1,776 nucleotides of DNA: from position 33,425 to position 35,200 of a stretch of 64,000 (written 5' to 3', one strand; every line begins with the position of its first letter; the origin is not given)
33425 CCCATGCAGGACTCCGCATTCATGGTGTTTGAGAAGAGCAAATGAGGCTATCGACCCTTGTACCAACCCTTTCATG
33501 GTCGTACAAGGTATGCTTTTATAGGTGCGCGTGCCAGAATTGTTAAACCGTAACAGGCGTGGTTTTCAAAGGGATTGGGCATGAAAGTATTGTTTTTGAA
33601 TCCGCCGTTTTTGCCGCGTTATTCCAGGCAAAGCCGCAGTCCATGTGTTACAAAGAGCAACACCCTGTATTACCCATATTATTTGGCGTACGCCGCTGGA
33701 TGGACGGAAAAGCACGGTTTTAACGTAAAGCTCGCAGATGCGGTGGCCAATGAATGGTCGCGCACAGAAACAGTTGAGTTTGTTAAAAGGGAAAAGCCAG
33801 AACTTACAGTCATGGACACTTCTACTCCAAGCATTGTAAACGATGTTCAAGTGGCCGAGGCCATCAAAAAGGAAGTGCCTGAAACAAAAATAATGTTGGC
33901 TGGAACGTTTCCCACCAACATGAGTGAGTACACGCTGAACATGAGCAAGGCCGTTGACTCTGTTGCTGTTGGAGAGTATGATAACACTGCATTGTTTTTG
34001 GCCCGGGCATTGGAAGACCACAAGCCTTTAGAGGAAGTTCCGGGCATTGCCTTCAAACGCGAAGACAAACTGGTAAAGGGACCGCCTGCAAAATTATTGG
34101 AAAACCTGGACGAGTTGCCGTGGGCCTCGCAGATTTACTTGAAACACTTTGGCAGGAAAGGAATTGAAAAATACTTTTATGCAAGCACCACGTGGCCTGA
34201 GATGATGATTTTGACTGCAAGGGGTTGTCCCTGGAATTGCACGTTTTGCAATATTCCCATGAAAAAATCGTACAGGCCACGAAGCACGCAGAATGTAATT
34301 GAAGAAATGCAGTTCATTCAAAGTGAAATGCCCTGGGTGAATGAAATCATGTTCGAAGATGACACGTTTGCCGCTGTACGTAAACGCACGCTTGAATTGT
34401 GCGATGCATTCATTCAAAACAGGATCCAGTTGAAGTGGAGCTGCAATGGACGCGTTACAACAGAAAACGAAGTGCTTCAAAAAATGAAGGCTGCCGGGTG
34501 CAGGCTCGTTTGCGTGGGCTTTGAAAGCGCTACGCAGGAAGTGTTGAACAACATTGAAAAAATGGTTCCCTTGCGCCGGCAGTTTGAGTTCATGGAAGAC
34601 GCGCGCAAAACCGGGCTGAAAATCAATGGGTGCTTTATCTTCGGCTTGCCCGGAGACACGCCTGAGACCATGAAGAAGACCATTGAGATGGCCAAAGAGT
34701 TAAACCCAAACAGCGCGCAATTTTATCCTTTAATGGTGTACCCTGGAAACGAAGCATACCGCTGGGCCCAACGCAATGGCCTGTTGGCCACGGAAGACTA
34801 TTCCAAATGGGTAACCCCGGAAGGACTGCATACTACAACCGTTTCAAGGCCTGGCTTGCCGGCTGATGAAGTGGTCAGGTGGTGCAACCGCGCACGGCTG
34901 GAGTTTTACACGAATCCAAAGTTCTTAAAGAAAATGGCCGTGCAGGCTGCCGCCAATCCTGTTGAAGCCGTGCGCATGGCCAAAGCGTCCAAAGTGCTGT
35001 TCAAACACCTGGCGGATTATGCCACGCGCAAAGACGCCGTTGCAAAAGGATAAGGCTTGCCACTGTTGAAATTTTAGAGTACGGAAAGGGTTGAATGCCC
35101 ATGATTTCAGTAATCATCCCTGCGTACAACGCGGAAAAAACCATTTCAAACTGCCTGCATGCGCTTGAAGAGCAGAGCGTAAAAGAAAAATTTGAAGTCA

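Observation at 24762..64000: Glycan-assembly supercluster next to aglB carrying five B12-binding radical SAM genes plus one SPASM radical SAM gene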

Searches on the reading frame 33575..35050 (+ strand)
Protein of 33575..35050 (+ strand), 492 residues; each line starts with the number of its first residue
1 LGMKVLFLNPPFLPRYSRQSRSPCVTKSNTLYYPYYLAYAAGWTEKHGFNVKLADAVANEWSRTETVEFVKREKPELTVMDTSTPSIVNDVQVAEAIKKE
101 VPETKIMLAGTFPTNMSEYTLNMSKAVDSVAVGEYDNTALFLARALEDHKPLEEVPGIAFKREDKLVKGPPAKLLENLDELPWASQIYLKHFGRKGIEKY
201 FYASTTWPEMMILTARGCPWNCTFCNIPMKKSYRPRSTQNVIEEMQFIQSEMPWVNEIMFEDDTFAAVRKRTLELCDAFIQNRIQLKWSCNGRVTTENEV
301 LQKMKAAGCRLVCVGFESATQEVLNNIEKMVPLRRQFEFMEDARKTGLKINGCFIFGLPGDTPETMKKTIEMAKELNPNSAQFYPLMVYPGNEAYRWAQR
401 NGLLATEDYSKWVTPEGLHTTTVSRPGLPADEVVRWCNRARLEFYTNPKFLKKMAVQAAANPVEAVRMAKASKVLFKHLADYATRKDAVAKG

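Call 4: search_protein_families(library=pfam, proteins=[window:33575-35050:+], max_evalue=0.001)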
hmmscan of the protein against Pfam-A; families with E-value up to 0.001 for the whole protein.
window:33575-35050:+ (492 aa): 2 families
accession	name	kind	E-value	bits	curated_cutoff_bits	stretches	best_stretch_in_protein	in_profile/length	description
PF04055.27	Radical_SAM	-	5.3e-22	79.2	29.5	1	214-372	3-165/166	Radical SAM superfamily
PF02310.24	B12-binding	-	8.1e-11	42.3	32.1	1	25-138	5-116/121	B12 binding domain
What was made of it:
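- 33581..35053 (+): rS1: B12-domain radical SAM, HpnJ-sister family; the conserved core enzyme. Pfam PF04055 79 bits and PF02310 42 bits (call 4).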

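Call 8: search_protein_families(library=ncbifam, proteins=[window:33575-35050:+], max_evalue=0.001)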
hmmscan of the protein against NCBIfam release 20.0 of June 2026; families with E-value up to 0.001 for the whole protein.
window:33575-35050:+ (492 aa): 34 families (the best 25 are shown)
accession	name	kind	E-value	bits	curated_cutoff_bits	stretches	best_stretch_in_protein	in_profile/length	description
TIGR03471.1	HpnJ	equivalog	5.3e-101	338.8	577.6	1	3-479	1-467/472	hopanoid biosynthesis associated radical SAM protein HpnJ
TIGR02026.1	BchE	equivalog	1.5e-45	156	481.35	1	32-454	20-436/497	magnesium-protoporphyrin IX monomethyl ester anaerobic oxidative cyclase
TIGR04479.1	bcpD_PhpK_rSAM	subfamily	1.3e-35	122.8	600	1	38-379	76-412/504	PhpK family radical SAM P-methyltransferase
NF050148.1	rSAM_ApyD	equivalog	4.3e-31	108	750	1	69-392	69-387/645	RiPP biosynthesis radical SAM protein ApyD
NF038361.1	rSAM_Sden_1168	equivalog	5e-29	101.3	575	1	99-407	165-482/560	Sden_1168 family B12-binding radical SAM P-methyltransferase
TIGR04367.1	HpnR_B12_rSAM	equivalog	8.2e-29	100.5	650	1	37-411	25-384/490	hopanoid C-3 methylase HpnR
TIGR04072.2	rSAM_ladder_B12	equivalog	6.4e-28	97.6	360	1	32-407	16-381/443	lipid biosynthesis B12-binding/radical SAM protein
TIGR03975.1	rSAM_ocin_1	subfamily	8.8e-26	90.5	281.85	1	70-376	124-430/606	RiPP maturation radical SAM C-methyltransferase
TIGR04014.1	B12_SAM_MJ_0865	equivalog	5.8e-23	81.4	360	2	33-249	10-202/434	methyl-coenzyme M reductase glutamine C-methyltransferase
NF033070.1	rSAM_AprD4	equivalog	8.6e-23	80.9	500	1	213-407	200-399/456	AprD4 family radical SAM diol-dehydratase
TIGR04190.1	B12_SAM_Ta0216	equivalog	2.3e-21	76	500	1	33-377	36-395/554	TIGR04190 family B12-binding domain/radical SAM domain protein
TIGR04013.1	B12_SAM_MJ_1487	hypoth_equivalog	5.1e-21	75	251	2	57-248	25-192/382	TIGR04013 family B12-binding domain/radical SAM domain-containing protein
TIGR04295.1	B12_rSAM_oligo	hypoth_equivalog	3.3e-20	72.2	400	1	32-333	23-318/422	TIGR04295 family B12-binding domain-containing radical SAM protein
TIGR04385.1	B12_rSAM_cofa1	equivalog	8.5e-20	71.4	450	1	87-376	83-364/438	B12 lower ligand biosynthesis radical SAM protein BzaD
NF033712.0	B12_rSAM_KedN5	subfamily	1.4e-14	53.3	700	1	89-404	77-397/624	KedN5 family methylcobalamin-dependent radical SAM C-methyltransferase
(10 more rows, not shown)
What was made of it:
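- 33581..35053 (+): HpnJ TIGR03471 scores 339 bits end to end against a cut-off of 578 (call 8).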

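Call 11: find_homologous_proteins(query=window:33575-35050:+, max_evalue=1e-20)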
Query window:33575-35050:+ (492 aa): 2761 proteins with E <= 1e-20 among 8000 candidates; the best 120 are listed.
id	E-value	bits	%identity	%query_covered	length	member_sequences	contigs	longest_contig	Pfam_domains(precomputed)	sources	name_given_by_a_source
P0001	0.0e+0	1136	100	100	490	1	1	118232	PF04055.28,PF02310.25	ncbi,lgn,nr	ncbi:MAG: radical SAM protein [Candidatus Diapherotrites archaeon]|nr:radical SAM protein [Candidatu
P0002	2.0e-219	748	64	99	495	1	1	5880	PF04055.28,PF02310.25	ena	-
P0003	4.8e-199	681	61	97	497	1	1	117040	PF04055.28,PF02310.25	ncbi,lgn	-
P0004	1.4e-198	679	61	99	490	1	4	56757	PF04055.28,PF02310.25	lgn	-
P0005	2.6e-198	678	60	98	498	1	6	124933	PF04055.28,PF02310.25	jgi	-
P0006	3.7e-198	678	59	99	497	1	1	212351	PF04055.28,PF02310.25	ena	-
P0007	3.4e-197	674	59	99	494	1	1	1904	PF04055.28,PF02310.25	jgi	-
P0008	1.0e-196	673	59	99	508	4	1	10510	PF04055.28,PF02310.25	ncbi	-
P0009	1.3e-195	669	59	99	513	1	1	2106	PF04055.28,PF02310.25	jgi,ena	-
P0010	1.4e-194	666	60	97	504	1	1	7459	PF04055.28,PF02310.25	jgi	jgi:anaerobic magnesium-protoporphyrin IX monomethyl ester cyclase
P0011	2.4e-194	665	59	99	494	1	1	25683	PF04055.28,PF02310.25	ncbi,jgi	-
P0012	6.3e-194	664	58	99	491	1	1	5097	PF04055.28,PF02310.25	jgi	-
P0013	1.4e-193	663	58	99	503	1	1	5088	PF04055.28,PF02310.25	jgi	jgi:radical SAM superfamily enzyme YgiQ (UPF0313 family)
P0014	1.4e-193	663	58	100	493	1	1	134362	PF04055.28,PF02310.25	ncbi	-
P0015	2.1e-193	662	59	100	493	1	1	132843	PF04055.28,PF02310.25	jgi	jgi:radical SAM superfamily enzyme YgiQ (UPF0313 family)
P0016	1.3e-192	659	58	99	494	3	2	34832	PF04055.28,PF02310.25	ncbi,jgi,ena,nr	ncbi:MAG: hypothetical protein COT90_05095 [Candidatus Diapherotrites archaeon CG10_big_fil_rev_8_21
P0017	6.1e-192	657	59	99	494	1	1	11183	PF04055.28,PF02310.25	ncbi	ncbi:MAG: radical SAM protein [archaeon]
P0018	1.3e-191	656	58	99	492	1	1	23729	PF04055.28,PF02310.25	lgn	-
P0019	2.0e-191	655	59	97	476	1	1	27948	PF04055.28,PF02310.25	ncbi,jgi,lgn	-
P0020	6.1e-191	654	58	98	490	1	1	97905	PF04055.28,PF02310.25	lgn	-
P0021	6.2e-190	650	57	99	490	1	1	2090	PF04055.28,PF02310.25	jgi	-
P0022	2.6e-189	648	58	99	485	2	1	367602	PF04055.28,PF02310.25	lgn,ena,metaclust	metaclust:\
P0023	9.0e-189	647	58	97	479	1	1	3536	PF04055.28,PF02310.25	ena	-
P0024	1.1e-188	646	56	99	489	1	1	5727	PF04055.28,PF02310.25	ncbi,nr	ncbi:MAG: radical SAM protein [Candidatus Aenigmarchaeota archaeon]|nr:radical SAM protein [Candidat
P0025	1.2e-188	646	57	99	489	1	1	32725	PF04055.28,PF02310.25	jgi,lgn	jgi:radical SAM superfamily enzyme YgiQ (UPF0313 family)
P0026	2.2e-188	645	57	98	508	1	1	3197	PF04055.28,PF02310.25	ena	-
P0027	3.0e-188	645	59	97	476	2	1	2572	PF04055.28,PF02310.25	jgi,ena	-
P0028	4.4e-188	644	57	100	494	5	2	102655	PF04055.28,PF02310.25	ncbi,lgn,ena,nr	ncbi:MAG: radical SAM protein [Candidatus Micrarchaeota archaeon]|nr:B12-binding domain-containing r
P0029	1.7e-187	642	57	97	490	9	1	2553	PF04055.28,PF02310.25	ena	-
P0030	6.6e-187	641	57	97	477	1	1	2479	PF04055.28,PF02310.25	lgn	-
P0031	1.1e-186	640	56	99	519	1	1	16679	PF04055.28,PF02310.25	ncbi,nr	ncbi:MAG: radical SAM protein [Candidatus Aenigmarchaeota archaeon]|nr:radical SAM protein [Candidat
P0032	8.2e-186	637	58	97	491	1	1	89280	PF04055.28,PF02310.25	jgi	jgi:radical SAM superfamily enzyme YgiQ (UPF0313 family)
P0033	1.2e-185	636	57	97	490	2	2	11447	PF04055.28,PF02310.25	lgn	-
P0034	1.3e-184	633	56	99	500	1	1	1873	PF04055.28,PF02310.25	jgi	jgi:radical SAM superfamily enzyme YgiQ (UPF0313 family)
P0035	1.7e-184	633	57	97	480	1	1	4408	PF04055.28,PF02310.25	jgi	jgi:radical SAM superfamily enzyme YgiQ (UPF0313 family)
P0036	2.0e-184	632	56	99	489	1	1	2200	PF04055.28,PF02310.25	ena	-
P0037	4.1e-184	631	56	97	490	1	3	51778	PF04055.28,PF02310.25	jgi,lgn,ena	-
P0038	1.3e-183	630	57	97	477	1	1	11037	PF04055.28,PF02310.25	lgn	-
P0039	1.9e-183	629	56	97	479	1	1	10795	PF04055.28,PF02310.25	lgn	-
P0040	2.0e-183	629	56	97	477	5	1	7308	PF04055.28,PF02310.25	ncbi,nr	ncbi:radical SAM protein [archaeon]|nr:MAG: radical SAM protein [archaeon]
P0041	2.2e-183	629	56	97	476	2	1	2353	PF04055.28,PF02310.25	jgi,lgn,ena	-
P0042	2.3e-183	629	56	97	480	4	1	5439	PF04055.28,PF02310.25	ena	-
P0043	4.4e-183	628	56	97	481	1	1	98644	PF04055.28,PF02310.25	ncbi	-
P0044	1.2e-182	626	56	97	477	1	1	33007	PF04055.28,PF02310.25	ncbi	-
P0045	7.1e-182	624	55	97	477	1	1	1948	PF04055.28,PF02310.25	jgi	jgi:anaerobic magnesium-protoporphyrin IX monomethyl ester cyclase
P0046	4.4e-181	621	57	97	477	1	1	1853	PF04055.28,PF02310.25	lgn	-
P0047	4.4e-181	621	56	97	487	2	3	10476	PF04055.28,PF02310.25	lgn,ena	-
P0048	1.1e-180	620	55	97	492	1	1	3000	PF04055.28,PF02310.25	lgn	-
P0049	1.3e-180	620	56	97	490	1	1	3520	PF04055.28,PF02310.25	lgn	-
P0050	2.6e-180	619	55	98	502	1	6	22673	PF04055.28,PF02310.25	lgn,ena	-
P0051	5.5e-180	618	55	97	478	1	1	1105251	PF04055.28,PF02310.25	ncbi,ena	-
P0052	9.5e-180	617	55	96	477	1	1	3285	PF04055.28,PF02310.25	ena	-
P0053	1.2e-179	617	56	97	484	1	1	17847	PF04055.28,PF02310.25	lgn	-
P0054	2.0e-179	616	57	97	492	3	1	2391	PF04055.28,PF02310.25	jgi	jgi:radical SAM superfamily enzyme YgiQ (UPF0313 family)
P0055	2.1e-179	616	55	97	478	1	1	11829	PF04055.28,PF02310.25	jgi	-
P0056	2.7e-179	615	55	96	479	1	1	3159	PF04055.28,PF02310.25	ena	-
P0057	5.9e-179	614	55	97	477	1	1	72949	PF04055.28,PF02310.25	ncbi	-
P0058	1.5e-178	613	56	97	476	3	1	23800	PF04055.28,PF02310.25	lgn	-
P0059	2.4e-178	612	54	97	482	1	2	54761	PF04055.28,PF02310.25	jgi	jgi:radical SAM superfamily enzyme YgiQ (UPF0313 family)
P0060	5.5e-178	611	54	97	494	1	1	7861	PF04055.28,PF02310.25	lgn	-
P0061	1.4e-177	610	55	97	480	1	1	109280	PF04055.28,PF02310.25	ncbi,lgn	-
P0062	3.5e-177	608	55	97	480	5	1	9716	PF04055.28,PF02310.25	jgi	-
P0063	9.0e-177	607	56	97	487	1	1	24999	PF04055.28,PF02310.25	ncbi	ncbi:MAG: B12-binding domain-containing radical SAM protein [Candidatus Pacearchaeota archaeon]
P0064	9.0e-177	607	55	97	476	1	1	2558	PF04055.28,PF02310.25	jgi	jgi:radical SAM superfamily enzyme YgiQ (UPF0313 family)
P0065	1.1e-176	607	54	97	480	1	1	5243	PF04055.28,PF02310.25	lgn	-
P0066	1.3e-176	607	55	97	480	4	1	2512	PF04055.28,PF02310.25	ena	-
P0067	1.7e-176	606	55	97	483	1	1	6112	PF04055.28,PF02310.25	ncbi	-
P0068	1.9e-176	606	54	97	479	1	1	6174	PF04055.28,PF02310.25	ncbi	-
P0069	2.5e-176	606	55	97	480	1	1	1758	PF04055.28,PF02310.25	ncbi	-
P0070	3.0e-176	605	55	97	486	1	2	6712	PF04055.28,PF02310.25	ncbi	-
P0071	3.2e-176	605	54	97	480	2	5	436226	PF04055.28,PF02310.25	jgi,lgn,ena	-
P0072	3.6e-176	605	55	97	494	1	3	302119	PF04055.28,PF02310.25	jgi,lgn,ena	-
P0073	8.5e-176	604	55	97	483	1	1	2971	PF04055.28,PF02310.25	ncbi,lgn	ncbi:MAG: radical SAM protein [Asgard group archaeon]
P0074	9.9e-176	604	55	97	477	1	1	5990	PF04055.28,PF02310.25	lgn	-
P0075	3.3e-175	602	54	97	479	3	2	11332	PF04055.28,PF02310.25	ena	-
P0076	4.5e-175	601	55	97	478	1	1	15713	PF04055.28,PF02310.25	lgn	-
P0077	4.7e-175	601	56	97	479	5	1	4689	PF04055.28,PF02310.25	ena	-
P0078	5.1e-175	601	55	97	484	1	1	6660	PF04055.28,PF02310.25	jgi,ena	-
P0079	8.1e-175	601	55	98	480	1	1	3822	PF04055.28,PF02310.25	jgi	jgi:radical SAM superfamily enzyme YgiQ (UPF0313 family)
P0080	9.5e-175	600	54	98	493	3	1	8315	PF04055.28,PF02310.25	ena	-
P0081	1.2e-174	600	55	96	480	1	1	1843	PF04055.28,PF02310.25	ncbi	-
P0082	1.7e-174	600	56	97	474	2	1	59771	PF04055.28,PF02310.25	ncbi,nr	ncbi:Ribosomal protein S12 methylthiotransferase RimO [uncultured archaeon]|nr:Ribosomal protein S12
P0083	2.2e-174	599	53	96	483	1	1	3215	PF04055.28,PF02310.25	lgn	-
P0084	2.4e-174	599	54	97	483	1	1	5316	PF04055.28,PF02310.25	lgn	-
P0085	2.4e-174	599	55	97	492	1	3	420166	PF04055.28,PF02310.25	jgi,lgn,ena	-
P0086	2.8e-174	599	54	99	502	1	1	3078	PF04055.28,PF02310.25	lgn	-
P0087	3.4e-174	599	53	97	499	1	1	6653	PF04055.28,PF02310.25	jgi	jgi:radical SAM superfamily enzyme YgiQ (UPF0313 family)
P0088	4.7e-174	598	55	98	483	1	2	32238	PF04055.28,PF02310.25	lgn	-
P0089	6.1e-174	598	56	97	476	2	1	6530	PF04055.28,PF02310.25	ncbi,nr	ncbi:MAG: radical SAM protein [Candidatus Hydrothermarchaeota archaeon]|nr:radical SAM protein [Cand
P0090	6.2e-174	598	55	97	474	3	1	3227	PF04055.28,PF02310.25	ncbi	-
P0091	6.9e-174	598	55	97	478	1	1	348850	PF04055.28,PF02310.25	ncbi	-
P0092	1.1e-173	597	54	96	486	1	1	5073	PF04055.28,PF02310.25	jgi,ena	-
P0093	1.4e-173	597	53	98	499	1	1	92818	PF04055.28,PF02310.25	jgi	jgi:radical SAM superfamily enzyme YgiQ (UPF0313 family)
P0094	1.8e-173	596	54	99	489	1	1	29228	PF04055.28,PF02310.25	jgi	jgi:radical SAM superfamily enzyme YgiQ (UPF0313 family)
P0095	1.8e-173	596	54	97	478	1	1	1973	PF04055.28,PF02310.25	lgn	-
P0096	2.2e-173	596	55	97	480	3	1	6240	PF04055.28,PF02310.25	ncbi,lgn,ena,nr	ncbi:MAG: B12-binding domain-containing radical SAM protein [Candidatus Aenigmatarchaeota archaeon]|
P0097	3.5e-173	595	55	97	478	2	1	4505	PF04055.28,PF02310.25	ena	-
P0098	1.3e-172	593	54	97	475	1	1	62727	PF04055.28,PF02310.25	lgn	-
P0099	1.3e-172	593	53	97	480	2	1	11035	PF04055.28,PF02310.25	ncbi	-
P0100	1.7e-172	593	54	98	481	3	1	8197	PF04055.28,PF02310.25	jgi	-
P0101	2.2e-172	593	55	97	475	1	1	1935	PF04055.28,PF02310.25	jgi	-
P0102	2.8e-172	592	54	97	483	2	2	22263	PF04055.28,PF02310.25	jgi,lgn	jgi:anaerobic magnesium-protoporphyrin IX monomethyl ester cyclase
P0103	4.1e-172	592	52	99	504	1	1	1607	PF04055.28,PF02310.25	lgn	-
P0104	4.1e-172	592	54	97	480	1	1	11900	PF04055.28,PF02310.25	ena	-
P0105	5.3e-172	591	56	96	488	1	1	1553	PF04055.28,PF02310.25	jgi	-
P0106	7.8e-172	591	55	97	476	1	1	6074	PF04055.28,PF02310.25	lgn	-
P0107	9.3e-172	591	53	97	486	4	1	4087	PF04055.28,PF02310.25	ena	-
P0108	9.4e-172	591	55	97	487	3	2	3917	PF04055.28,PF02310.25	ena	-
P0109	1.5e-171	590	55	97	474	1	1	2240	PF04055.28,PF02310.25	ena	-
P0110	1.6e-171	590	53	97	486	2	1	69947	PF04055.28,PF02310.25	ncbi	-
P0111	1.8e-171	590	53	97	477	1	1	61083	PF04055.28,PF02310.25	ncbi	-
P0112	3.2e-171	589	53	97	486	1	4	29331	PF04055.28,PF02310.25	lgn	-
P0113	3.8e-171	589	53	97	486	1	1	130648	PF04055.28,PF02310.25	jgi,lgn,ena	jgi:radical SAM superfamily enzyme YgiQ (UPF0313 family)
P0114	4.4e-171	588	56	95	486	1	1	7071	PF04055.28,PF02310.25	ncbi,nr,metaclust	ncbi:hypothetical protein A3K63_01615 [Candidatus Micrarchaeota archaeon RBG_16_49_10]|nr:MAG: hypot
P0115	4.9e-171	588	55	97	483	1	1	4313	PF04055.28,PF02310.25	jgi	jgi:radical SAM superfamily enzyme YgiQ (UPF0313 family)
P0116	5.5e-171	588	54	97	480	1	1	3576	PF04055.28,PF02310.25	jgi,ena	-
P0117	5.8e-171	588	53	97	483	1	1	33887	PF04055.28,PF02310.25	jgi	-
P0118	7.5e-171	588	55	97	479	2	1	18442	PF04055.28,PF02310.25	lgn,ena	-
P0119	8.3e-171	587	54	96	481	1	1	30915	PF04055.28,PF02310.25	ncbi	-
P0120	9.9e-171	587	52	97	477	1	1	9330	PF04055.28,PF02310.25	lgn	-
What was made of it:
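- Closest known: Characterised archaeal Agl N-glycosylation clusters. Different: Here six or seven are present, and one of them (rS1) is a conserved core component across DPANN and Hydrothermarchaeota, with close (~55% identical) homologs also recorded in Asgard MAGs (call 11).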

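Call 12: find_encoding_contigs(protein=P0001, flank=2000, max_places=3)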
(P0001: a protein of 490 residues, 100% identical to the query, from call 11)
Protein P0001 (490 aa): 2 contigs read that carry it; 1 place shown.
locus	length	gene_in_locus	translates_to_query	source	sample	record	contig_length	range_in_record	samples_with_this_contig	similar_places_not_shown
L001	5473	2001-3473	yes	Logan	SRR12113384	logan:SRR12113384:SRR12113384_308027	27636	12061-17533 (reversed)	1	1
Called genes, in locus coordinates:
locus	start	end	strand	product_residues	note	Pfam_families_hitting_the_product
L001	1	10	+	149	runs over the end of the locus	PF00293:NUDIX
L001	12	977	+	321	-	PF10343:Q_salvage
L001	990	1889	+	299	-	PF01209:Ubie_methyltran, PF02353:CMAS, PF06325:PrmA (weak), PF13489:Methyltransf_23, PF13847:Methyltransf_31, PF08241:Methyltransf_11, PF08242:Methyltransf_12, PF13649:Methyltransf_25, +2 more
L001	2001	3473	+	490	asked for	PF02310:B12-binding, PF04055:Radical_SAM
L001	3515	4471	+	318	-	PF00535:Glycos_transf_2, PF10111:Glyco_tranf_2_2, PF13506:Glyco_transf_21 (weak), PF13641:Glyco_tranf_2_3, PF13632:Glyco_trans_2_3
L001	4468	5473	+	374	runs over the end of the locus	PF13439:Glyco_transf_4, PF13477:Glyco_trans_4_2 (weak), PF13579:Glyco_trans_4_4, PF20706:GT4-conflict (weak), PF00534:Glycos_transf_1, PF13692:Glyco_trans_1_4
